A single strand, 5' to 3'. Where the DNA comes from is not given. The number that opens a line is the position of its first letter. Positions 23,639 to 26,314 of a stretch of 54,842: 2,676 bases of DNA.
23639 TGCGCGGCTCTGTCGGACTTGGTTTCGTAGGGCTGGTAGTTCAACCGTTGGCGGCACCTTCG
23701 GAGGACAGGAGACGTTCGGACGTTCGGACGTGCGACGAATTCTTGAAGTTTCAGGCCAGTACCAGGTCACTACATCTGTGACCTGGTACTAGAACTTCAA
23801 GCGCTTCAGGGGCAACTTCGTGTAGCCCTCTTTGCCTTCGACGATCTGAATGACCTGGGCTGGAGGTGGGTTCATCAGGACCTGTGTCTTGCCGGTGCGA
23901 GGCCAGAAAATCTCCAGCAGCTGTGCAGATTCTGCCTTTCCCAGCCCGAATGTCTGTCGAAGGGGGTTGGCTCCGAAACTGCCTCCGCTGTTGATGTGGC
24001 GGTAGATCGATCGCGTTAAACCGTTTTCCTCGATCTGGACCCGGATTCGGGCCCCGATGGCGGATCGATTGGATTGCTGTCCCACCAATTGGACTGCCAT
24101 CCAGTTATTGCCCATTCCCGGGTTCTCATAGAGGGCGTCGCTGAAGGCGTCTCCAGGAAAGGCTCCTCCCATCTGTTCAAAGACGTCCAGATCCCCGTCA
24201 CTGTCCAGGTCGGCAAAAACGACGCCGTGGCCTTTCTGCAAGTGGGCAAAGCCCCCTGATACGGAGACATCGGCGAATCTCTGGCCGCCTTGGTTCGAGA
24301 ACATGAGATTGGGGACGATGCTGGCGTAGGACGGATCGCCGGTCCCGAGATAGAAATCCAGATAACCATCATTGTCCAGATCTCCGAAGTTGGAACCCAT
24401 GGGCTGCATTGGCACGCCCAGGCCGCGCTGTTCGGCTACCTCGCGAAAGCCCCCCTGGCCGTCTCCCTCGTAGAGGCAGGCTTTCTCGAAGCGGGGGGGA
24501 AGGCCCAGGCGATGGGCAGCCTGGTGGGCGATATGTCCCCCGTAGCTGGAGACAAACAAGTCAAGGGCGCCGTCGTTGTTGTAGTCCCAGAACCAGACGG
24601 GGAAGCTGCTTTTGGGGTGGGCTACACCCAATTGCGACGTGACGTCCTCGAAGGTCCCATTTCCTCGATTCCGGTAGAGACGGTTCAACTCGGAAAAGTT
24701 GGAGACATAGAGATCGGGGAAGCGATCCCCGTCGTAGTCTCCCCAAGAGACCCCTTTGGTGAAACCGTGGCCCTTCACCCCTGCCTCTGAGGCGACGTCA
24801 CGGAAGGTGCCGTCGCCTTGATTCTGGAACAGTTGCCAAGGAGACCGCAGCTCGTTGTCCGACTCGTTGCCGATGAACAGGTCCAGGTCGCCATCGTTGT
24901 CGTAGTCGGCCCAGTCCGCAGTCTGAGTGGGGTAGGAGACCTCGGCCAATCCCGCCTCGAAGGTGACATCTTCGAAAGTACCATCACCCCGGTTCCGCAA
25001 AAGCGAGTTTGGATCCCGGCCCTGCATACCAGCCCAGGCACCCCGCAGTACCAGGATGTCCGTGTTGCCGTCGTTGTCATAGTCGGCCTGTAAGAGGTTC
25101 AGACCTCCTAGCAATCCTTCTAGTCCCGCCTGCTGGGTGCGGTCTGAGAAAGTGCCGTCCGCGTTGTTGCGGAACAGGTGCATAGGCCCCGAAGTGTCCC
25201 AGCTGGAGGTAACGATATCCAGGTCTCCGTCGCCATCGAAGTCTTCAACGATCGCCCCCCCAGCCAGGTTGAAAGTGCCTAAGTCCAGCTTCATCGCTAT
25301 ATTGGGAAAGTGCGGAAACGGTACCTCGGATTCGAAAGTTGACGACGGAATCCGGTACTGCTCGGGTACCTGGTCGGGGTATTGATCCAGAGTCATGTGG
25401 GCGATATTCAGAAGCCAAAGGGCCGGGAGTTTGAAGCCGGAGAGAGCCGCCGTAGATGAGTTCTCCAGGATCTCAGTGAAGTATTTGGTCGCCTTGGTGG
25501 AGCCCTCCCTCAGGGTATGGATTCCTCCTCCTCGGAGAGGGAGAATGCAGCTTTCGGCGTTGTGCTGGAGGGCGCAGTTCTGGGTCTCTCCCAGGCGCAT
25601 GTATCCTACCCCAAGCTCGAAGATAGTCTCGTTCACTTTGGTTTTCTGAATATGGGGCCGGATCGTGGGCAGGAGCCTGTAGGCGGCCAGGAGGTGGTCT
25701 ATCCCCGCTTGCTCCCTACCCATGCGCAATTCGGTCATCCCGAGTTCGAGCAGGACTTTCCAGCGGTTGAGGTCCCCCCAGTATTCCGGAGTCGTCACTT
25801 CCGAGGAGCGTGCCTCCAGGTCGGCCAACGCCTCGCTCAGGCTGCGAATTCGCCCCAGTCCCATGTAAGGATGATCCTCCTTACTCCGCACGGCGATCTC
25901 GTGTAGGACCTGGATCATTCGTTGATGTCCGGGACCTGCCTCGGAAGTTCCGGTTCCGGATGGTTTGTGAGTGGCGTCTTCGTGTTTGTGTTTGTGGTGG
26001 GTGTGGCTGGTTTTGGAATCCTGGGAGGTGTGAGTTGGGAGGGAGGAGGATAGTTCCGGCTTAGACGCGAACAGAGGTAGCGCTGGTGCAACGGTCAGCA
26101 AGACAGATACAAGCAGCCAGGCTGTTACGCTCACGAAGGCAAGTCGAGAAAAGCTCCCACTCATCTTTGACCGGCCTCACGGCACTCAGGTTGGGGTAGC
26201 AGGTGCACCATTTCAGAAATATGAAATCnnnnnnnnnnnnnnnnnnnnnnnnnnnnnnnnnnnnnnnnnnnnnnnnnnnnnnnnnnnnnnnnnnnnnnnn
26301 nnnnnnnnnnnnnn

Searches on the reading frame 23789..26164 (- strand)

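Call 71: search_protein_families(library=pfam, proteins=[window:23789-26164:-], max_evalue=0.0001)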
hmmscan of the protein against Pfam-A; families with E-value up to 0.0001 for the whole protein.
window:23789-26164:- (791 aa): 3 families
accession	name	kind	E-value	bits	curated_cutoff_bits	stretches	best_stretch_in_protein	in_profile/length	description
PF13517.12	FG-GAP_3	-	6e-49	164.9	26.9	5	476-538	1-61/61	FG-GAP-like repeat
PF01839.29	FG-GAP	-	3.6e-12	46.3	22.1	0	472-489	5-22/37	FG-GAP repeat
PF07593.17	UnbV_ASPIC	-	1.9e-11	44.1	23.4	1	702-772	1-67/68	ASPIC and UnbV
